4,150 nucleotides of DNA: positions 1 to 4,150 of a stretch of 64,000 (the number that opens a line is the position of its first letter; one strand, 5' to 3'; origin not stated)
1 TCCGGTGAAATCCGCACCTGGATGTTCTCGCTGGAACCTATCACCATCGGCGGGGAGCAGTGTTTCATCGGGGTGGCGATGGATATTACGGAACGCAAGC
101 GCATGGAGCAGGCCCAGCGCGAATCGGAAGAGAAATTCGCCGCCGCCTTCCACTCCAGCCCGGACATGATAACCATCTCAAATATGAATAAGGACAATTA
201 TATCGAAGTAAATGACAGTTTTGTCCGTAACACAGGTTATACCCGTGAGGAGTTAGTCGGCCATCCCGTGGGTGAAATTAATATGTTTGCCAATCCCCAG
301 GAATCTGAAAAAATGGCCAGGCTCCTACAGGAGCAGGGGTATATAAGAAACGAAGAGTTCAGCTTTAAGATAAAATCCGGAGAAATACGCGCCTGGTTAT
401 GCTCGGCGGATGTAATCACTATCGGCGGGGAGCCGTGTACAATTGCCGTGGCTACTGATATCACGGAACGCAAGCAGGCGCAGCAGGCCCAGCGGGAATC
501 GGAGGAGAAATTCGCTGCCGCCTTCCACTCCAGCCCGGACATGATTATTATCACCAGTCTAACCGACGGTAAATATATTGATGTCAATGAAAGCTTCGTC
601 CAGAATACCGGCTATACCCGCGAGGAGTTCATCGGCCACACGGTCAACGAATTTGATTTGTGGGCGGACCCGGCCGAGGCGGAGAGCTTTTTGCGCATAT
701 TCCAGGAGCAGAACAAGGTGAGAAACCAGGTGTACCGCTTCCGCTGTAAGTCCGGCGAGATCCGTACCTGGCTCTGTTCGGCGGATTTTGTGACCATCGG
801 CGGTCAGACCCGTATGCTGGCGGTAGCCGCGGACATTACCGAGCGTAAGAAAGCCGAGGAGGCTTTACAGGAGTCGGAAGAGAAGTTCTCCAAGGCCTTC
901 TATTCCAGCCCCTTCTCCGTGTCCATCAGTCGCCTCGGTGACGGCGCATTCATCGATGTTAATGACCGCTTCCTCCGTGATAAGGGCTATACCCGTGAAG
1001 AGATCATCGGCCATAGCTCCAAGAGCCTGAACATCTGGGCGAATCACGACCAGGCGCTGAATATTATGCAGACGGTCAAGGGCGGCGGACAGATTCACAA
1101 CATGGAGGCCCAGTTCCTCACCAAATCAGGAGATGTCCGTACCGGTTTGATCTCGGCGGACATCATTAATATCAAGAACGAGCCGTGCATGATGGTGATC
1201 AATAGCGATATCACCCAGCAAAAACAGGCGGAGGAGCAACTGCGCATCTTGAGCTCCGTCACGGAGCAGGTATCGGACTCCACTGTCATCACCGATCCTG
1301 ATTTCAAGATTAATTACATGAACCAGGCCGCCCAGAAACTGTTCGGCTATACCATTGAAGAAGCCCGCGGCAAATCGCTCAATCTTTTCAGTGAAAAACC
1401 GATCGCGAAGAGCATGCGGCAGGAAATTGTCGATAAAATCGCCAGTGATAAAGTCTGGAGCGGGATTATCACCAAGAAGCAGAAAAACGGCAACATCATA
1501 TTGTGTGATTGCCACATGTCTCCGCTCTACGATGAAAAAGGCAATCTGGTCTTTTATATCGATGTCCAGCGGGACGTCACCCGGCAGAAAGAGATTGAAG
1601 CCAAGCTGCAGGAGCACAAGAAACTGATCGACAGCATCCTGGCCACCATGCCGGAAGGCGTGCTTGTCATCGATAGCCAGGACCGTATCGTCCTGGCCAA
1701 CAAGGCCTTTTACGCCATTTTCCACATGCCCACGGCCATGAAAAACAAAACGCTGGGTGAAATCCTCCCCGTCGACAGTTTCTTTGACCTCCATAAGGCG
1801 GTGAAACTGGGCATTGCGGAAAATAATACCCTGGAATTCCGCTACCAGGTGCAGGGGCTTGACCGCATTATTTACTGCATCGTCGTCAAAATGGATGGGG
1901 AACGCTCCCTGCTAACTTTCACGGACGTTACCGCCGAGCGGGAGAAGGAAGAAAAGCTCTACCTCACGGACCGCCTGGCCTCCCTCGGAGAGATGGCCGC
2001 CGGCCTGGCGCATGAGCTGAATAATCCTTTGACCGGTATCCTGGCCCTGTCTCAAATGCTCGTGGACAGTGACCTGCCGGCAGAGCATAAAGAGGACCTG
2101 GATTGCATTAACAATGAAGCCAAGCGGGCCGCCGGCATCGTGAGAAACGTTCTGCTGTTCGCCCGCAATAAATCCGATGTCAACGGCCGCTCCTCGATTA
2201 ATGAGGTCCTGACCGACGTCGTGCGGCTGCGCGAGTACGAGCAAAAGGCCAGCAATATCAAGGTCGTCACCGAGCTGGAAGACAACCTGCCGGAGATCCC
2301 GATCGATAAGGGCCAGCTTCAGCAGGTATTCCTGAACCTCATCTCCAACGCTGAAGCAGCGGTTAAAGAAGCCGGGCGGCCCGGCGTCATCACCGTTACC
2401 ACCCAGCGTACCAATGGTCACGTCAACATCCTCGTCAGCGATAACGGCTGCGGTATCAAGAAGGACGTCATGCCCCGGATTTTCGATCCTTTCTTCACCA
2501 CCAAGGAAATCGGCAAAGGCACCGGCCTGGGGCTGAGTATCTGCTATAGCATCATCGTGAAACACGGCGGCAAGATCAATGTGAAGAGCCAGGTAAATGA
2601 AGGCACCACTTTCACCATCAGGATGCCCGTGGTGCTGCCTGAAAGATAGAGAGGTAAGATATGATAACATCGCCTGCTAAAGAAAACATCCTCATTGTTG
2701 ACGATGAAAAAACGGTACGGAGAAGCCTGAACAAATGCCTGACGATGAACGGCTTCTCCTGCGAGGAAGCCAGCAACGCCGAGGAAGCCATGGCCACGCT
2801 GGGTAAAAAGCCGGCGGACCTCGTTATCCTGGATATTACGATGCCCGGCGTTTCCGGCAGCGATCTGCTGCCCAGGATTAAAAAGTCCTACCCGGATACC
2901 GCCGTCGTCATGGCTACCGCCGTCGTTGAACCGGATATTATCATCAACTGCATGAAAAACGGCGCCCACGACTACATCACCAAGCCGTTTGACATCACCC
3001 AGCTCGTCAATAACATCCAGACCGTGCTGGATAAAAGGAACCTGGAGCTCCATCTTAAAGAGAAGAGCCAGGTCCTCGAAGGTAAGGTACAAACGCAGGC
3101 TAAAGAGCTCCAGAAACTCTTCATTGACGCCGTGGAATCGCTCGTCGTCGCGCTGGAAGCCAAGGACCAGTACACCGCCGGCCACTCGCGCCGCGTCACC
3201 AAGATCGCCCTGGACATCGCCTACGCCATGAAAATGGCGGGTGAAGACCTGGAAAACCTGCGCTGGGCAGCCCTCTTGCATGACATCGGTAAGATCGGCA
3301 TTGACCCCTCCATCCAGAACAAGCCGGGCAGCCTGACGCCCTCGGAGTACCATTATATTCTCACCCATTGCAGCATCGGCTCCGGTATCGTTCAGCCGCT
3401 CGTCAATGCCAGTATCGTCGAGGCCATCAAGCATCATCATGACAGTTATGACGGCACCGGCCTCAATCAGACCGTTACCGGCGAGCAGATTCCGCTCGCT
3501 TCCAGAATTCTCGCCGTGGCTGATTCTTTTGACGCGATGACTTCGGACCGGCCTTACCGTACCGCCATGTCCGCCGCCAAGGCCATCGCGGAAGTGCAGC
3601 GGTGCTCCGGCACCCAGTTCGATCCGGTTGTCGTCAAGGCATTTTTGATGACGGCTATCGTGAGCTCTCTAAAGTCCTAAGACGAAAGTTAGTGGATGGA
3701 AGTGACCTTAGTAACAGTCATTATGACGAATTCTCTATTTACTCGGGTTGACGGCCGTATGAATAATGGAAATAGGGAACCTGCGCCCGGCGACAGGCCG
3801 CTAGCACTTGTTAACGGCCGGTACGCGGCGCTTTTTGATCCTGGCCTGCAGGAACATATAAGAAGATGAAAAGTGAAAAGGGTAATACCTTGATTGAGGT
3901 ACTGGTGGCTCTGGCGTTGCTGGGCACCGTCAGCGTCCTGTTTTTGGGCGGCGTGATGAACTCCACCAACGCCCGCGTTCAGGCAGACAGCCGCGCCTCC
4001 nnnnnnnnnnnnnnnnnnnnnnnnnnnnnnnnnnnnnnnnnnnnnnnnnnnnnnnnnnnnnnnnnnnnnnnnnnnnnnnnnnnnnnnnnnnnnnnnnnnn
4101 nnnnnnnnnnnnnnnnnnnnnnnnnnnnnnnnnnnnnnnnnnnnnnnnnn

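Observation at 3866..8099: Orphan three-gene pseudopilin operon ending in a 1118-aa putative tip adhesin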

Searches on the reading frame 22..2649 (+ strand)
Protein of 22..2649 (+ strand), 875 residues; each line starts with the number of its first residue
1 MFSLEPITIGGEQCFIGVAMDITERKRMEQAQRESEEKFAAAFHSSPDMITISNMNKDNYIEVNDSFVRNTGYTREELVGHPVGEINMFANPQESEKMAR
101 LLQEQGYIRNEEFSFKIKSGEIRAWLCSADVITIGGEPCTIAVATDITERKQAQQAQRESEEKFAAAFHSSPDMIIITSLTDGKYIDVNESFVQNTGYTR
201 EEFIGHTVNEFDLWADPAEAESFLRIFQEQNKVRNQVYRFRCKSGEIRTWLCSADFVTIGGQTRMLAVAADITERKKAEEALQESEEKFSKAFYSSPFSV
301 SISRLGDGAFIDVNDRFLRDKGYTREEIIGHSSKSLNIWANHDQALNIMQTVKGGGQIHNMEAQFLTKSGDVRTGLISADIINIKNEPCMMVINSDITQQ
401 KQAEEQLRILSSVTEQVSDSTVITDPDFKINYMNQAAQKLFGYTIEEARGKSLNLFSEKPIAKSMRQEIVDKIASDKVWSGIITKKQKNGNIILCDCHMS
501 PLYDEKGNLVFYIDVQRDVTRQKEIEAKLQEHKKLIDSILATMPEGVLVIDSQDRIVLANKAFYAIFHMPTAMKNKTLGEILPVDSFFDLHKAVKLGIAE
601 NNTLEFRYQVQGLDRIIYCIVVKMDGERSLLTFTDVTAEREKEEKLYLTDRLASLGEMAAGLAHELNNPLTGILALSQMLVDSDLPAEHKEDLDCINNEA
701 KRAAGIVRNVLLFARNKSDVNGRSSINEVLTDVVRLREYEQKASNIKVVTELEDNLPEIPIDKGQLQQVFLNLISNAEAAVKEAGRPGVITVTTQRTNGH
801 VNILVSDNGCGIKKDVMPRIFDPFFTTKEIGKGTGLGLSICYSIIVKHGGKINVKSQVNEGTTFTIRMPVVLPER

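Call 3: search_protein_families(library=pfam, proteins=[window:22-2649:+], max_evalue=1)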
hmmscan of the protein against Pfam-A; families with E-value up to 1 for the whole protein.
window:22-2649:+ (875 aa): 14 families
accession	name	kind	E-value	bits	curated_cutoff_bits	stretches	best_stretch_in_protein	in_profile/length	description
PF13426.13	PAS_9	-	9.4e-49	164.4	27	5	419-520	2-102/103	PAS domain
PF08448.16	PAS_4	-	1e-40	138.8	23.1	4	415-523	2-109/110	PAS fold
PF00989.32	PAS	-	4.2e-38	130.3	22.6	4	413-518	6-112/113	PAS fold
PF13188.13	PAS_8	-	1.4e-31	107.7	21.8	4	537-588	4-53/65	PAS domain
PF08447.18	PAS_3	-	5.6e-28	97.5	25.6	4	186-266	2-86/89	PAS fold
PF02518.31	HATPase_c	-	4e-27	95.3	26.4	1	762-870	2-109/111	Histidine kinase-, DNA gyrase B-, and HSP90-like ATPase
PF00512.31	HisKA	-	4.7e-16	59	26.9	1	655-717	2-64/66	His Kinase A (phospho-acceptor) domain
PF12860.13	PAS_7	-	2.4e-11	44.2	27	1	540-573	1-34/115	PAS fold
PF14598.12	PAS_11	-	5.2e-06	26.8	25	1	177-246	6-75/109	PAS domain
PF14501.12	HATPase_c_5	-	0.00014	22.1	22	1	765-857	5-91/102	GHKL domain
PF08670.17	MEKHLA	-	0.0017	18.7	23.7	1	402-478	25-98/143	MEKHLA domain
PF24820.1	Diguanyl_cycl_sensor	-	0.066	13.6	28.1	0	415-464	3-52/109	Diguanylate cyclase-like sensor domain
PF21370.4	PAS_GdpP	-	0.091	13.6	27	0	538-618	7-86/90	Cyclic-di-AMP phosphodiesterase GdpP-like, PAS domain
PF17589.7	DUF5487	-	0.46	11.1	27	0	61-77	6-22/66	Family of unknown function (DUF5487)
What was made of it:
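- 22..2649 (+): Multi-PAS histidine kinase. Its 5' end is cut by the window start; the full gene encodes 1621 aa on the source contig. Pfam finds PAS_9, PAS_4 and PAS in 4-5 copies, plus HisKA and HATPase_c (call 3).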

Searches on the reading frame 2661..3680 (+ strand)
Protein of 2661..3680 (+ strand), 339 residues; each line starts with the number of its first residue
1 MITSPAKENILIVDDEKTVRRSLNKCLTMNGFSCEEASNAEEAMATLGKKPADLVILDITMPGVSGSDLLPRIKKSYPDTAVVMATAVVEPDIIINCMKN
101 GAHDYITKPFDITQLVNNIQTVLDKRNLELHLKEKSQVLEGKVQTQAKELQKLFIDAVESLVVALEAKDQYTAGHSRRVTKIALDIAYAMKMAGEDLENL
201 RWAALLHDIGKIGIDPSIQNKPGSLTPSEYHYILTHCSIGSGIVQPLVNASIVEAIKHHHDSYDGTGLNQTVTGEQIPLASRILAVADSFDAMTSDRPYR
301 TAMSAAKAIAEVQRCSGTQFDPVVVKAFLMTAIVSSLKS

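Call 3: search_protein_families(library=pfam, proteins=[window:2661-3680:+], max_evalue=1)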
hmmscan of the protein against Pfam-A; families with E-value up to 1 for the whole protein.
window:2661-3680:+ (339 aa): 9 families
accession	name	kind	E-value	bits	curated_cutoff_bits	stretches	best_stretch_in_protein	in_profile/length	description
PF13487.12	HD_5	-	5.4e-33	114.6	27.2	1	164-324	6-170/170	HD domain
PF00072.30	Response_reg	-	1e-30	106.6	30.2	1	10-119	1-110/111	Response regulator receiver domain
PF01966.28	HD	-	6.7e-19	68.7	22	1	173-293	2-116/116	HD domain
PF08668.18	HDOD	-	0.0022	18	22.9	1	171-222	94-143/196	HDOD domain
PF23198.2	PDE8A_N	-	0.0064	16.9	29.6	1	8-79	11-83/147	PDE8A-like, N-terminal domain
PF20161.5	VpsR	-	0.027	14.6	23.7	1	21-119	21-120/121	VpsR domain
PF05266.19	DUF724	-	0.032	14.5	38.4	1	87-172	62-149/188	Protein of unknown function (DUF724)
PF21447.3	Ppx-GppA_III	-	0.051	13.8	27.3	1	172-210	16-60/177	Ppx/GppA phosphatase, domain III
PF18019.7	Cas3_HD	-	0.15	12.5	23.1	1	191-262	47-131/207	Cas3, HD domain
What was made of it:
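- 2661..3680 (+): Response regulator with a REC domain and an HD-GYP-family output domain. The HD and HHHD motifs are present, but the GYP position reads GLN. Pfam gives Response_reg at 1e-30 and HD_5 at 5e-33 (call 3).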

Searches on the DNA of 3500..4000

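Call 65: search_rna_families(source=window, start=3500, end=4000, threshold=evalue, max_evalue=1)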
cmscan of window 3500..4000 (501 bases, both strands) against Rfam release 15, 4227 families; matches with E-value up to 1: 0.
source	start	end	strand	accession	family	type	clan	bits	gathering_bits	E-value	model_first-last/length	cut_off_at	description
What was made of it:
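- Tried and rejected: I looked for a c-di-GMP riboswitch or other RNA family upstream of p1 and found none (Rfam, call 65).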
